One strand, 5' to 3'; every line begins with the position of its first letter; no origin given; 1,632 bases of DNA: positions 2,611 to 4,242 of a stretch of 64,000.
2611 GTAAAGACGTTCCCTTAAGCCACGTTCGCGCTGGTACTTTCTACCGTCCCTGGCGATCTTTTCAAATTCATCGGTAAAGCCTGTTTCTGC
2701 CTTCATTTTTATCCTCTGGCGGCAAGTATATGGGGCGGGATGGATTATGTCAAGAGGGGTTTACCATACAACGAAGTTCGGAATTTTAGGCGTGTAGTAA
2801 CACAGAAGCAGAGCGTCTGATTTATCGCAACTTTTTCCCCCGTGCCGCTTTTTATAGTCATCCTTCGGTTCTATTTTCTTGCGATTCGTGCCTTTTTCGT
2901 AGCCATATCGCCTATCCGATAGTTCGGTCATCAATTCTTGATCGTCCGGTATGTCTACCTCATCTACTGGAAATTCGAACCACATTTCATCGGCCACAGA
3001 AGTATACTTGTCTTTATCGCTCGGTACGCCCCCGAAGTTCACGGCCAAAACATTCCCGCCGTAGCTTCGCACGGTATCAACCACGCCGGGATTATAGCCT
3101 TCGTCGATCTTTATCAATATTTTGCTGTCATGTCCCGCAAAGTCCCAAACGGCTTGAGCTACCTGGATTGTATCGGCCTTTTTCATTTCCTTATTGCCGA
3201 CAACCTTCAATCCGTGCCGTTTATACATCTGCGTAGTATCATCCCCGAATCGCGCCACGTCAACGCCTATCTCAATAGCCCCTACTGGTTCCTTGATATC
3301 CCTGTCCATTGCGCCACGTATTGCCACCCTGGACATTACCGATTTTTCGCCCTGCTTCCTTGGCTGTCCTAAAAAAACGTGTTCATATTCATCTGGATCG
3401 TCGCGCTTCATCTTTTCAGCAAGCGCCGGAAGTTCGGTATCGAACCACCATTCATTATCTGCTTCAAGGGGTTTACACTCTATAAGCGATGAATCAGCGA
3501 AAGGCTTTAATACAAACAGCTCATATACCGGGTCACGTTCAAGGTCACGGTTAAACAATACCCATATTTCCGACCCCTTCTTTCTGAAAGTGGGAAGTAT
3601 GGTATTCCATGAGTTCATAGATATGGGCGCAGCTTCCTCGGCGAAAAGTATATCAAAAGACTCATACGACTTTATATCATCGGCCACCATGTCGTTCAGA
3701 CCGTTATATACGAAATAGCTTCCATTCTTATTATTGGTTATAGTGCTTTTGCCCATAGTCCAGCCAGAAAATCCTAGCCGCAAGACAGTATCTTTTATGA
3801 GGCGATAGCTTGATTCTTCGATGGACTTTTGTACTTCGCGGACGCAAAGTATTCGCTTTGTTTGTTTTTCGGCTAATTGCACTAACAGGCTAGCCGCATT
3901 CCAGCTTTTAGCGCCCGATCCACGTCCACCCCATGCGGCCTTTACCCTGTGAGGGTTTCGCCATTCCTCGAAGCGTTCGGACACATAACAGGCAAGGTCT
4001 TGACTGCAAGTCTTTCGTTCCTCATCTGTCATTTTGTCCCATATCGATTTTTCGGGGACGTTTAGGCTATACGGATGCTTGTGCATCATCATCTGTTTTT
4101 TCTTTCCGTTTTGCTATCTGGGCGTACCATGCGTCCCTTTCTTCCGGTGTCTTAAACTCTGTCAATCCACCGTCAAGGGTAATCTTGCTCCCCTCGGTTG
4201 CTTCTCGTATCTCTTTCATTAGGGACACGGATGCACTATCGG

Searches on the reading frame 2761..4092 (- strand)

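Call 79: search_protein_families(library=pfam, proteins=[window:2761-4092:-], max_evalue=0.001)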
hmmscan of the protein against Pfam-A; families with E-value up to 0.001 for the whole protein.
window:2761-4092:- (443 aa): 1 family
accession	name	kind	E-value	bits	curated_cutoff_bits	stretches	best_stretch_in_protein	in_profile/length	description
PF04466.19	Terminase_3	-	2.2e-25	89.8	23.2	1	48-243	2-201/201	Phage terminase large subunit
